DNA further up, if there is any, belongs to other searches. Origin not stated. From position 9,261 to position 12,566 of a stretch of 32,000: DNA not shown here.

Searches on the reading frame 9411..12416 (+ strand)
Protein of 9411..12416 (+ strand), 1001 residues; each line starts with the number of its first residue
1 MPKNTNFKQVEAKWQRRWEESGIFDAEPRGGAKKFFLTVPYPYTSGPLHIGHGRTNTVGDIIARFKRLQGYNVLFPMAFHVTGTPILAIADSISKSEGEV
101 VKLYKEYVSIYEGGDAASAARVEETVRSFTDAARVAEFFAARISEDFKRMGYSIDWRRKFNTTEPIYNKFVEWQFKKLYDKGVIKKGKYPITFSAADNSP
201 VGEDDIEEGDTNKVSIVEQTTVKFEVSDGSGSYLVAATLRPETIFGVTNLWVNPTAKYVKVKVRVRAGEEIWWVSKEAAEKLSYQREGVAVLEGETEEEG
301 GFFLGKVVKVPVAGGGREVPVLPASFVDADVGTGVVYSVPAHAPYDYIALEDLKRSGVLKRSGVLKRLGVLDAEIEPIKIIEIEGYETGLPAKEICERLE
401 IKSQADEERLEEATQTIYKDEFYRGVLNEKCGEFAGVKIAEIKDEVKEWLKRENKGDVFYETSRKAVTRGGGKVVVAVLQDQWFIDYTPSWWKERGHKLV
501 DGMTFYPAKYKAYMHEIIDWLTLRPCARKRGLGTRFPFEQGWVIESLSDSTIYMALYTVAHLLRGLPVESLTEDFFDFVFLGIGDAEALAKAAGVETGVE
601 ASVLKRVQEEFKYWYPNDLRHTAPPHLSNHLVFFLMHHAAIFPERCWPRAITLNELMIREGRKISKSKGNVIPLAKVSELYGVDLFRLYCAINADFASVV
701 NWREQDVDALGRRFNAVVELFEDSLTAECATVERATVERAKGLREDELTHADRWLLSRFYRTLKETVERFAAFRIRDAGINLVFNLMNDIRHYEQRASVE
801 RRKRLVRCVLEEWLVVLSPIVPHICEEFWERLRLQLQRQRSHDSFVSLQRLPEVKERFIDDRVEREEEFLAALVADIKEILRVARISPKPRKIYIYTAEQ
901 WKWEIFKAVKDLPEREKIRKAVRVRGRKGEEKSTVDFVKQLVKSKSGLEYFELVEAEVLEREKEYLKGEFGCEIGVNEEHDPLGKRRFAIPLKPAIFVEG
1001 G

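Call 59: search_protein_families(library=pfam, proteins=[window:9411-12416:+], max_evalue=0.001)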
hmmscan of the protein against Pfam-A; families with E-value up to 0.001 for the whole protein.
window:9411-12416:+ (1001 aa): 5 families
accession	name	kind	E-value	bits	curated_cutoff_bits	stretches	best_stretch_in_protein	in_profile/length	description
PF00133.28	tRNA-synt_1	-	3.2e-38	132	22.7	1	13-702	1-413/414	tRNA synthetases class I (I, L, M and V)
PF09334.17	tRNA-synt_1g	-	2.2e-21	76.5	20.1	2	36-107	2-73/391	tRNA synthetases class I (M)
PF08264.19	Anticodon_1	-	1e-18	68.1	25.1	1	752-889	1-144/148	Anticodon-binding domain of tRNA ligase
PF13603.12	tRNA-synt_1_2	-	5.6e-10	39.5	25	1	220-347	10-126/185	Leucyl-tRNA synthetase, editing domain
PF01406.26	tRNA-synt_1e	-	2.6e-05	24.2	27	0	48-107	23-83/301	tRNA synthetases class I (C) catalytic domain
